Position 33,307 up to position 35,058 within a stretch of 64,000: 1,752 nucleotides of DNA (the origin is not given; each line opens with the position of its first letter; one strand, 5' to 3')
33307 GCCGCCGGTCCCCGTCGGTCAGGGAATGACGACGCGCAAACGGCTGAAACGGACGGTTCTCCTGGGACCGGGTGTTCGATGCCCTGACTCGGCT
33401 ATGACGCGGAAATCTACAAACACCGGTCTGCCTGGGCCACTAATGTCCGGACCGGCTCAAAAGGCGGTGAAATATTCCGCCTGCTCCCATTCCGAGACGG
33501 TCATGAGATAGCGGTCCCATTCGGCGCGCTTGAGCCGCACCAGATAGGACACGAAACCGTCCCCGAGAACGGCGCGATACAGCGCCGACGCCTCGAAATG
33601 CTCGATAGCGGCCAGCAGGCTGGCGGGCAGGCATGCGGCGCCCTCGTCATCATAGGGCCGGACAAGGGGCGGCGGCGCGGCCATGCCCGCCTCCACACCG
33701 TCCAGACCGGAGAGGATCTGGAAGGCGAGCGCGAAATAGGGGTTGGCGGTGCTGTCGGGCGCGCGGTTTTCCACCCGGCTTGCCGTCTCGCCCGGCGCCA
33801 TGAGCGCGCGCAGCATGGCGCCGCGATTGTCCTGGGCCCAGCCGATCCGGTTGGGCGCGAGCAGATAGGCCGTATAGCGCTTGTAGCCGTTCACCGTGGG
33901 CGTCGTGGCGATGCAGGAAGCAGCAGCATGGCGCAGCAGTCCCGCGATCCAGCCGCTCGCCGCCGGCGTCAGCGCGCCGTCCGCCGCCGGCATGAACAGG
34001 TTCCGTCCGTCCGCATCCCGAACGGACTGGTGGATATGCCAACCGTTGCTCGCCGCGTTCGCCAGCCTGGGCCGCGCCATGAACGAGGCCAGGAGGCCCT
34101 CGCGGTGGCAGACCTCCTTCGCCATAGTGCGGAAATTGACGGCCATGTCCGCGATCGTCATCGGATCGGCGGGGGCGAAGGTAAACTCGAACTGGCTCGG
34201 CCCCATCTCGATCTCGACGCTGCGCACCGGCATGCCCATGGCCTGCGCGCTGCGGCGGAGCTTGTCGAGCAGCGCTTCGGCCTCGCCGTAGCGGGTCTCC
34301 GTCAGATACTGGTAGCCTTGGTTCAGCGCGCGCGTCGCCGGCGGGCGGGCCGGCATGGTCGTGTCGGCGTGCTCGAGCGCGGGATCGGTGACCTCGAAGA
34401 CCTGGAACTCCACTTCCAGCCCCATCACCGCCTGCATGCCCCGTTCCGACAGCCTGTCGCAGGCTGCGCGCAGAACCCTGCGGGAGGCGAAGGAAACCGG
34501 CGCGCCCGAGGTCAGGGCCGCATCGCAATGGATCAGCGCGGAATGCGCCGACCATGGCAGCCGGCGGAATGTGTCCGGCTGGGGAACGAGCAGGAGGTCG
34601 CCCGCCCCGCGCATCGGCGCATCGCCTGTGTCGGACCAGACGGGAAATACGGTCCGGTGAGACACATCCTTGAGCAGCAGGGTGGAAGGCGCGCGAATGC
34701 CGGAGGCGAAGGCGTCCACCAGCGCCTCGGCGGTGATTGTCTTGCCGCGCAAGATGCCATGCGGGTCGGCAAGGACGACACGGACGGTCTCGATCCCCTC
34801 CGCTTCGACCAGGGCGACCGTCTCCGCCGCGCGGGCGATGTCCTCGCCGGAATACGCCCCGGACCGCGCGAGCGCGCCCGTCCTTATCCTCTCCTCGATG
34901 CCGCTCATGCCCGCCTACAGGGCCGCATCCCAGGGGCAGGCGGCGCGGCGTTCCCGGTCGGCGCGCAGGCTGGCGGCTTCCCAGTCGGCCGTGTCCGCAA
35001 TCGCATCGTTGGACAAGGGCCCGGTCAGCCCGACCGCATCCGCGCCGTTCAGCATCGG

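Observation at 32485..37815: GS-like gamma-glutamyl ligase + alpha-only Rieske oxygenase with dedicated reductase and ferredoxin + orphan amino-acid-type binding protein: candidate gamma-glutamylation-dependent amine oxidation pathway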

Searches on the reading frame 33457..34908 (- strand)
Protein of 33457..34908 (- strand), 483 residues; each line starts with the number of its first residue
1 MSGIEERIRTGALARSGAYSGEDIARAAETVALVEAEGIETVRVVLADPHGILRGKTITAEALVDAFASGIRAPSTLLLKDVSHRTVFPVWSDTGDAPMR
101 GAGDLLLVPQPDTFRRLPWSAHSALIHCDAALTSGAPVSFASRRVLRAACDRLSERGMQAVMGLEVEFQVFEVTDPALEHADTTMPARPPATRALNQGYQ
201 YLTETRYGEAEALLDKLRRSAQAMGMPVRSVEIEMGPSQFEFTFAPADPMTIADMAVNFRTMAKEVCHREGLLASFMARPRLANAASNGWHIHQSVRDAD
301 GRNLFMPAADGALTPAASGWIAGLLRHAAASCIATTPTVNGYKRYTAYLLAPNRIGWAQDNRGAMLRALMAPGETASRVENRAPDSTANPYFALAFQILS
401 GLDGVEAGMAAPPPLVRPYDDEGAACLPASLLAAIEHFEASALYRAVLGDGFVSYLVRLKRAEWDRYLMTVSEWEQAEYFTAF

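Call 5: search_protein_families(library=pfam, proteins=[window:33457-34908:-])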
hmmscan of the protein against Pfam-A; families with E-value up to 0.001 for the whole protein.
window:33457-34908:- (483 aa): 2 families
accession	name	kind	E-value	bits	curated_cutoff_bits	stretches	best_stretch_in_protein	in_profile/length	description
PF00120.29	Gln-synt_C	-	4.2e-78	263.3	24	1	142-479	4-344/344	Glutamine synthetase, catalytic domain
PF16952.10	Gln-synt_N_2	-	4.7e-06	26.8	35.7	1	31-133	7-107/112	Glutamine synthetase N-terminal domain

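Call 6: search_protein_families(library=ncbifam, proteins=[window:33457-34908:-])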
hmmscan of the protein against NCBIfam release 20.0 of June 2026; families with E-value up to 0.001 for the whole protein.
window:33457-34908:- (483 aa): 5 families
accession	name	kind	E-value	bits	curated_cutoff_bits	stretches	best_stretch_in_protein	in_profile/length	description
TIGR03105.1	gln_synth_III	equivalog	3.9e-70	236.5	469.6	1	103-480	59-434/435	type III glutamate--ammonia ligase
TIGR00653.1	GlnA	equivalog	1.8e-61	208.3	429.15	1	33-480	6-461/462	type I glutamate--ammonia ligase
NF045547.1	GGputSyn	equivalog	4.1e-60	203.7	650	1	31-475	6-438/438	gamma-glutamylputrescine synthetase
NF007006.0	PRK09469.1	equivalog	1.4e-25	89.8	845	1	253-476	233-463/469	glutamate--ammonia ligase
NF041605.1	gln_syn_GlnII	equivalog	0.00047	19.4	500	1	121-299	67-235/333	glutamine synthetase GlnII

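Call 20: search_solved_structures(query=window:33457-34908:-, max_evalue=1e-10)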
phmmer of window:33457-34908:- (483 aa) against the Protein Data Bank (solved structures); distinct sequences matched with E-value up to 1e-10: 37.
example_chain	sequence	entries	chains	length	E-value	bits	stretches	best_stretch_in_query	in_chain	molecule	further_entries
8wwu_A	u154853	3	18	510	1.8e-88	300.5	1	16-480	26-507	Glutamine synthetase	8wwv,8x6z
7tdp_A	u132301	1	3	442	1.2e-49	172.5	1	71-482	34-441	Glutamine synthetase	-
7tfa_B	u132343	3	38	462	1.3e-49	172.3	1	71-482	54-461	Glutamine synthetase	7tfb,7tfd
5dm3_A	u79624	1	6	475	2.1e-49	171.7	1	33-480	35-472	L-glutamine synthetase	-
11zs_A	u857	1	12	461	4.1e-48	167.4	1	36-478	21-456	Glutamine synthetase, catalytic domain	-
8s59_O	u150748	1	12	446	1.3e-45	159.2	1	34-481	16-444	Glutamine synthetase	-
8tfb_A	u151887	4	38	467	1.4e-45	159.1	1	34-481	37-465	Glutamine synthetase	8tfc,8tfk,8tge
8ool_A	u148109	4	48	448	1.5e-45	159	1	102-480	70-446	Glutamine synthetase from Methanothermococcus thermolithotrophicus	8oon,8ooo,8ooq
8ufj_A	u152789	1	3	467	4.3e-45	157.5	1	34-481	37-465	Glutamine synthetase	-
8oow_A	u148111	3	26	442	1.2e-42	149.4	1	103-481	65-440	Glutamine synthetase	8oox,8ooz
9qur_A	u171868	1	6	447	2.9e-42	148.2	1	89-480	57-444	Glutamate--methylamine ligase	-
4lnf_A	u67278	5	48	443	1.1e-41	146.3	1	71-481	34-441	Glutamine synthetase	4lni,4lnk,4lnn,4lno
4s0r_A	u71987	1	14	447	1.1e-41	146.2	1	71-481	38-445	Glutamine synthetase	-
7tfc_A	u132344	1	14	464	1.3e-41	146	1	71-481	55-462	Glutamine synthetase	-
7tdv_A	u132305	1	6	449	1.7e-38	135.7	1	73-481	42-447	Glutamine synthetase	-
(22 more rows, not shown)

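Call 25: find_homologous_proteins(query=window:33457-34908:-, max_evalue=1e-30)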
Query window:33457-34908:- (483 aa): 4959 proteins with E <= 1e-30 among 8000 candidates; the best 120 are listed.
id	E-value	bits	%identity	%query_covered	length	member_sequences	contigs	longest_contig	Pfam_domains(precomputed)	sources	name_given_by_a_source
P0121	5.2e-289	976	91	100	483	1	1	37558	PF16952.11,PF00120.30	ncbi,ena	-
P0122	1.2e-283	959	89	100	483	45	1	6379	PF16952.11,PF00120.30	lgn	-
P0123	3.7e-281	951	89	100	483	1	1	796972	PF16952.11,PF00120.30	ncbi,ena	-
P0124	1.3e-280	949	89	100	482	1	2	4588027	PF00120.30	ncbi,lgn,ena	-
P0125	1.8e-277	938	86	100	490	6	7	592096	PF16952.11,PF00120.30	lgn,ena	-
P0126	4.5e-276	934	85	100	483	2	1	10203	PF16952.11,PF00120.30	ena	-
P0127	8.2e-276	933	86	100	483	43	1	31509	PF16952.11,PF00120.30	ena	-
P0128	2.5e-275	931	85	100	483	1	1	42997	PF16952.11,PF00120.30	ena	-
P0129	3.3e-275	931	85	100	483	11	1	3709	PF16952.11,PF00120.30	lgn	-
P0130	8.2e-275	930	86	100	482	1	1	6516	PF16952.11,PF00120.30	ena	-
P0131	3.9e-274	927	86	100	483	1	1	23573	PF00120.30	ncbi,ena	-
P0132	1.6e-273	925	85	100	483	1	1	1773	PF16952.11,PF00120.30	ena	-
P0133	5.0e-273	924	86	100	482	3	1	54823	PF03951.25,PF16952.11,PF00120.30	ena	-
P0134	7.2e-273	923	85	100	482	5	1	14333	PF16952.11,PF00120.30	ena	-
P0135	1.9e-272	922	86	100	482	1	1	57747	PF00120.30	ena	-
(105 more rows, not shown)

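Call 38: search_solved_structures(query=window:33457-34908:-, max_evalue=1e-60, show_alignments=1)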
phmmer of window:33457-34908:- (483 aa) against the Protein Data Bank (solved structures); distinct sequences matched with E-value up to 1e-60: 1.
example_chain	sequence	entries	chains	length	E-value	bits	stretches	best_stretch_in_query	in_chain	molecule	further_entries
8wwu_A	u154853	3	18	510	1.8e-88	300.5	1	16-480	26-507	Glutamine synthetase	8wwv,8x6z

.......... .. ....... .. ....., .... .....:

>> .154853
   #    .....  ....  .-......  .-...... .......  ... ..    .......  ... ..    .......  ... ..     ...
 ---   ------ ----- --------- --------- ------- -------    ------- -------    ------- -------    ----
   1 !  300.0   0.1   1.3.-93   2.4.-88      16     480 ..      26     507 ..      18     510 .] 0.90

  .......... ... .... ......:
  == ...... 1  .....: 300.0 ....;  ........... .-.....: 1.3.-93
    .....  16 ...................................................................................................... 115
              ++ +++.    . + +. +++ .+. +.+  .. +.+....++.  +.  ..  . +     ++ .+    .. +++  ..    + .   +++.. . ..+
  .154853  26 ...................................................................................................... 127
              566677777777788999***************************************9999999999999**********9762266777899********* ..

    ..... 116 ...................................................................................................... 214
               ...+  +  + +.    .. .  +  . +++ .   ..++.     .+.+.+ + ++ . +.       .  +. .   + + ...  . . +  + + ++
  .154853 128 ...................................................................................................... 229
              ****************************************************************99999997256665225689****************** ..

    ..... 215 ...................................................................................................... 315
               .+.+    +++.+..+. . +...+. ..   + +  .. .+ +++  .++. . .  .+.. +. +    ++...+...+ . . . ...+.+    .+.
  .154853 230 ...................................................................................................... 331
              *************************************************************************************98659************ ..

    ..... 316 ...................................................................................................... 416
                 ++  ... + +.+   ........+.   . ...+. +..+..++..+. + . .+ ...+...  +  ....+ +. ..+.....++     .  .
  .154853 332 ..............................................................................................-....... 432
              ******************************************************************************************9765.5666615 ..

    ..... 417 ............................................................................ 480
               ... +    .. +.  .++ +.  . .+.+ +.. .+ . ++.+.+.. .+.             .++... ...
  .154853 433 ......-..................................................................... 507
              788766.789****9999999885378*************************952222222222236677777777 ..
